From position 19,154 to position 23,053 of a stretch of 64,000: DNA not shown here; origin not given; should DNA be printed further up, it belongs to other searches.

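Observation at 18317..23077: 1,586-aa fused activase/dehydratase-like protein with an asymmetric ATPase pair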

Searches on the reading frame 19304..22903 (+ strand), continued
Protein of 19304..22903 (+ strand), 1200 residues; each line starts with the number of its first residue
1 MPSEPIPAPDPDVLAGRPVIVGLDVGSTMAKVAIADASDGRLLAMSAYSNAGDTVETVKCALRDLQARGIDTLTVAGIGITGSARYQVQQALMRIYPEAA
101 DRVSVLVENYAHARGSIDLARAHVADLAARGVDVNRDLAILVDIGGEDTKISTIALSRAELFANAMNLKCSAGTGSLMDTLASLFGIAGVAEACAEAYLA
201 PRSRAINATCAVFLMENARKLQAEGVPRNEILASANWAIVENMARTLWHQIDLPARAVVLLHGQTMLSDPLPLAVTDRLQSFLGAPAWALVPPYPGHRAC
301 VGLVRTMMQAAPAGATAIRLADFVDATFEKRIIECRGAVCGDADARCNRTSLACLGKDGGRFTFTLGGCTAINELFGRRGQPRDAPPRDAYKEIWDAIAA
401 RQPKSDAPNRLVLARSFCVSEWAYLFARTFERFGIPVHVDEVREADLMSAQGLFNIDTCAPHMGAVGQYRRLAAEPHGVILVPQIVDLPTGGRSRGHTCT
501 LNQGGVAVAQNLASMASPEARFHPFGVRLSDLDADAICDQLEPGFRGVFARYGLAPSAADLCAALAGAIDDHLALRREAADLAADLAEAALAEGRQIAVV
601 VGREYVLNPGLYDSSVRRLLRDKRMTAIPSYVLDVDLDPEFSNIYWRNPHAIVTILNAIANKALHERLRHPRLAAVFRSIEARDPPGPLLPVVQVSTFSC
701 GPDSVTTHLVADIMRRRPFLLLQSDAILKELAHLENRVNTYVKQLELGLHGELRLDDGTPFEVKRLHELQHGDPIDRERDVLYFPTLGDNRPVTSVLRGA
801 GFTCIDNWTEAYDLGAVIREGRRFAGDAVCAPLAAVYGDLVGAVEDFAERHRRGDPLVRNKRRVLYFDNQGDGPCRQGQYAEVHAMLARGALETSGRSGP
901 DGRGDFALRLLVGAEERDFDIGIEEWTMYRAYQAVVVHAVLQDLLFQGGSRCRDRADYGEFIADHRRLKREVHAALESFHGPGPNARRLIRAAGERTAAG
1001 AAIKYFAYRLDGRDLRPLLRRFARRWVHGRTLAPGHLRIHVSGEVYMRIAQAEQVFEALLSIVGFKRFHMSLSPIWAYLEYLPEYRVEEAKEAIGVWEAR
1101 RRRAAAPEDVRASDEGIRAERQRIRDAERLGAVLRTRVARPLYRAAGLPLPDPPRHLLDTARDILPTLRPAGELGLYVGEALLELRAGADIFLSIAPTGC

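Call 86: list_cluster_members(proteins=[P0175, P0186, P0187, P0203, P0240, P0253, P0259, P0264, P0269, P0221])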
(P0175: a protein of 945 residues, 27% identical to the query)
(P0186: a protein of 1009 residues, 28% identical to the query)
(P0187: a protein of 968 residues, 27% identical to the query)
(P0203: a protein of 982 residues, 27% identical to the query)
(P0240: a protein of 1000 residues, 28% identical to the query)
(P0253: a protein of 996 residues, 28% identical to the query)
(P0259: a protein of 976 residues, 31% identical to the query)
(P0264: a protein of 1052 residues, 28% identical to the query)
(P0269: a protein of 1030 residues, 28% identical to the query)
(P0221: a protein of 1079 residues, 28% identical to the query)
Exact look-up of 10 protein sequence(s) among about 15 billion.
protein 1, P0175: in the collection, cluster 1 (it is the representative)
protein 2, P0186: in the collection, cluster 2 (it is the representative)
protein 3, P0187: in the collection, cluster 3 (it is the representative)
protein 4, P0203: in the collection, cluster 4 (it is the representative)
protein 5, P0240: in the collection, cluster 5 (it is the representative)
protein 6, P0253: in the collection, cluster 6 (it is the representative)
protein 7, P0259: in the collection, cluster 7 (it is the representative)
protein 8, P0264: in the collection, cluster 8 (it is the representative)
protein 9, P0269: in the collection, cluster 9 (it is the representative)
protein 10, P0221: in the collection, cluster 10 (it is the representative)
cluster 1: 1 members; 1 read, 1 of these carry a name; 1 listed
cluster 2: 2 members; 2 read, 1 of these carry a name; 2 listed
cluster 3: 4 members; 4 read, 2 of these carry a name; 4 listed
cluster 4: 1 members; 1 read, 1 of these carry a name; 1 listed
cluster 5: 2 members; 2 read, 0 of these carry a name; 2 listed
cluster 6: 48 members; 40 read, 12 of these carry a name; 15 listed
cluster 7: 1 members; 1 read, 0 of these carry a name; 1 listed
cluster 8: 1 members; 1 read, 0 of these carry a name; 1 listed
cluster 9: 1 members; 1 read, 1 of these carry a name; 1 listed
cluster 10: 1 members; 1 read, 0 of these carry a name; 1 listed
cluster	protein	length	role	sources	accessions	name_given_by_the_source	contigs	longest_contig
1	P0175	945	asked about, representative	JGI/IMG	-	predicted CoA-substrate-specific enzyme activase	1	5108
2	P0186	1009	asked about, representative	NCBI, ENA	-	-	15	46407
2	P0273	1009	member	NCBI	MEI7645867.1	MAG: acyl-CoA dehydratase activase [Chloroflexales bacterium]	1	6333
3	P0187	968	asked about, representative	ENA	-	-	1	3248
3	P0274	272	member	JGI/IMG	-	activator of 2-hydroxyglutaryl-CoA dehydratase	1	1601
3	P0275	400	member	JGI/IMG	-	predicted nucleotide-binding protein (sugar kinase/HSP70/actin superfamily)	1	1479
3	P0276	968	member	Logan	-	-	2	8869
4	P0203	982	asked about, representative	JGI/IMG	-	predicted CoA-substrate-specific enzyme activase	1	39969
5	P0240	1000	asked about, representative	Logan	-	-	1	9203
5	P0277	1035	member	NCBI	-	-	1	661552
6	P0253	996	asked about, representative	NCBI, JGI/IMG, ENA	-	predicted CoA-substrate-specific enzyme activase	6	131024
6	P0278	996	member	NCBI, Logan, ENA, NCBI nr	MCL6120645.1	MAG: acyl-CoA dehydratase activase [Deltaproteobacteria bacterium] | acyl-CoA dehydratase activase [Deltaproteobacteria bacterium]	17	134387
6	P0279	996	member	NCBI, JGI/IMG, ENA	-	predicted CoA-substrate-specific enzyme activase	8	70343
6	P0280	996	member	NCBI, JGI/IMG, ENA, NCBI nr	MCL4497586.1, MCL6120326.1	MAG: acyl-CoA dehydratase activase [Deltaproteobacteria bacterium] | acyl-CoA dehydratase activase [Deltaproteobacteria bacterium]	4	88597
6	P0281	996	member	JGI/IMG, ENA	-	predicted CoA-substrate-specific enzyme activase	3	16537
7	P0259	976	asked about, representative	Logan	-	-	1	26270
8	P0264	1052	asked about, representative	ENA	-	-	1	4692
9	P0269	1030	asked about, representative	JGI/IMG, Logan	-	predicted CoA-substrate-specific enzyme activase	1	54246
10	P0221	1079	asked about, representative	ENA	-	-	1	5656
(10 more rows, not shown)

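Call 90: find_homologous_proteins(query=P0179, max_evalue=1e-20)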
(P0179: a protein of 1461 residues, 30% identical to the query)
Query P0179 (1461 aa): 7042 proteins with E <= 1e-20 among 8000 candidates; the best 120 are listed.
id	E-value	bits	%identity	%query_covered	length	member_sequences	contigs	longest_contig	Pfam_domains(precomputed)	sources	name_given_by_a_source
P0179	0.0e+0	3321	100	100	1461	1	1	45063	PF01869.27,PF09989.16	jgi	jgi:predicted CoA-substrate-specific enzyme activase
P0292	0.0e+0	2965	89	100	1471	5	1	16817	PF01869.27,PF09989.16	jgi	jgi:predicted CoA-substrate-specific enzyme activase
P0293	0.0e+0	2242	69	98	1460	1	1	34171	PF01869.27,PF09989.16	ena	-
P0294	0.0e+0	2240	68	98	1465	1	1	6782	PF01869.27,PF09989.16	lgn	-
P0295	0.0e+0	2214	68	97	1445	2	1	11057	PF01869.27,PF09989.16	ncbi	-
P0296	0.0e+0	2181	68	100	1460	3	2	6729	PF01869.27,PF09989.16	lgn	-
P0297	0.0e+0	2168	67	100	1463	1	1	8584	PF01869.27,PF09989.16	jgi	-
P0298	0.0e+0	2065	64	98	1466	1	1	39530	PF01869.27,PF09989.16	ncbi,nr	ncbi:MAG: CoA activase [Deltaproteobacteria bacterium]|nr:CoA activase [Deltaproteobacteria bacteriu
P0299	0.0e+0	2062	65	97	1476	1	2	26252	PF01869.27,PF09989.16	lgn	-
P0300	0.0e+0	2058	64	99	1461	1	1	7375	PF01869.27,PF09989.16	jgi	jgi:predicted CoA-substrate-specific enzyme activase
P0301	0.0e+0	2042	63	97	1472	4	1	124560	PF01869.27,PF09989.16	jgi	jgi:predicted CoA-substrate-specific enzyme activase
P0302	0.0e+0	2032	64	98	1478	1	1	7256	PF01869.27,PF09989.16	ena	-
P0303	0.0e+0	2025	64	98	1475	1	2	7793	PF01869.27,PF09989.16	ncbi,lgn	-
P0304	0.0e+0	2023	63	98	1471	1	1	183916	PF01869.27,PF09989.16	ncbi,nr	ncbi:MAG: CoA activase [Deltaproteobacteria bacterium]|nr:CoA activase [Deltaproteobacteria bacteriu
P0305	0.0e+0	2019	63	97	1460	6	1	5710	PF01869.27,PF09989.16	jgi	jgi:predicted CoA-substrate-specific enzyme activase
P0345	0.0e+0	1945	61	97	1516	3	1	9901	PF01869.27,PF09989.16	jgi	-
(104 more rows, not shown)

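Call 102: find_homologous_proteins(query=A5, max_evalue=1e-50)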
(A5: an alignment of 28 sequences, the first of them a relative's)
Query A5 (28 sequences) (1411 aa, profile of the alignment): 8000 proteins with E <= 1e-50 among 8000 candidates; the best 120 are listed.
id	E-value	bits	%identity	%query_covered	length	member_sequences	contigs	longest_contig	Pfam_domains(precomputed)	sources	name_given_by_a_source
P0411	0.0e+0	2107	50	99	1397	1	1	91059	PF01869.27,PF09989.16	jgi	-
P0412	0.0e+0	2107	50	99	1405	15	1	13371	PF01869.27,PF09989.16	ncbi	-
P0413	0.0e+0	2107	50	99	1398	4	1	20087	PF01869.27,PF09989.16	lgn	-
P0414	0.0e+0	2107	50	99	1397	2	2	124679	PF01869.27,PF09989.16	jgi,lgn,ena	-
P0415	0.0e+0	2106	49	99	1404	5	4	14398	PF01869.27,PF09989.16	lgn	-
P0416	0.0e+0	2105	50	99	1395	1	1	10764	PF01869.27,PF09989.16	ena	-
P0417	0.0e+0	2105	50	99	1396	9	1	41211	PF01869.27,PF09989.16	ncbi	-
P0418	0.0e+0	2104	49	99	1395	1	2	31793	PF01869.27,PF09989.16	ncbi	-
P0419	0.0e+0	2104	50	99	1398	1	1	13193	PF01869.27,PF09989.16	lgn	-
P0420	0.0e+0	2104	50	99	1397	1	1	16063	PF01869.27,PF09989.16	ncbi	-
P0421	0.0e+0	2103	50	99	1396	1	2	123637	PF01869.27,PF09989.16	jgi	jgi:predicted CoA-substrate-specific enzyme activase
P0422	0.0e+0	2103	50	99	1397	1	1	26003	PF01869.27,PF09989.16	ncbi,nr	ncbi:MAG: CoA activase [Syntrophaceae bacterium]|nr:CoA activase [Syntrophaceae bacterium]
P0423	0.0e+0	2102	50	99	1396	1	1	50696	PF01869.27,PF09989.16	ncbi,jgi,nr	ncbi:MAG TPA: acyl-CoA dehydratase activase [Thermodesulfobacteriota bacterium]|nr:acyl-CoA dehydrat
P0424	0.0e+0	2101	49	99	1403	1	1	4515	PF01869.27,PF09989.16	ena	-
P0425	0.0e+0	2101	50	99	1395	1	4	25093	PF01869.27,PF09989.16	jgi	jgi:predicted CoA-substrate-specific enzyme activase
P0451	0.0e+0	2098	49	99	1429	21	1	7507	PF01869.27,PF06050.20,PF09989.16,PF05378.20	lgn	-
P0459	0.0e+0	2096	48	99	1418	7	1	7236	PF01869.27,PF06050.20,PF09989.16,PF05378.20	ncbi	-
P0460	0.0e+0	2095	49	99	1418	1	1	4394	PF01869.27,PF06050.20,PF09989.16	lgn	-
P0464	0.0e+0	2095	49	99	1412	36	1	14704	PF01869.27,PF06050.20,PF09989.16,PF05378.20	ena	-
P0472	0.0e+0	2093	48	99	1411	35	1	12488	PF01869.27,PF06050.20,PF09989.16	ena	-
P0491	0.0e+0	2091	51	99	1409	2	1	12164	PF01869.27,PF06050.20,PF09989.16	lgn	-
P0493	0.0e+0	2090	51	99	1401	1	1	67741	PF01869.27,PF06050.20,PF09989.16,PF05378.20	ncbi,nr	ncbi:MAG: acyl-CoA dehydratase activase [Desulfobacterota bacterium]|nr:acyl-CoA dehydratase activas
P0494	0.0e+0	2090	49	99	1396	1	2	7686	PF01869.27,PF06050.20,PF09989.16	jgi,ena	-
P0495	0.0e+0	2090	48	99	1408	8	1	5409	PF01869.27,PF06050.20,PF09989.16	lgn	-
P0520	0.0e+0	2087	49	99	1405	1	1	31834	PF01869.27,PF06050.20,PF09989.16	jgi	jgi:predicted CoA-substrate-specific enzyme activase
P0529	0.0e+0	2085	48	99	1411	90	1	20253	PF01869.27,PF06050.20,PF09989.16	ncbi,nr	ncbi:MAG TPA: acyl-CoA dehydratase activase [Thermodesulfobacteriota bacterium]|nr:acyl-CoA dehydrat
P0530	0.0e+0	2085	47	99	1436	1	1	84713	PF01869.27,PF06050.20,PF09989.16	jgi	jgi:predicted CoA-substrate-specific enzyme activase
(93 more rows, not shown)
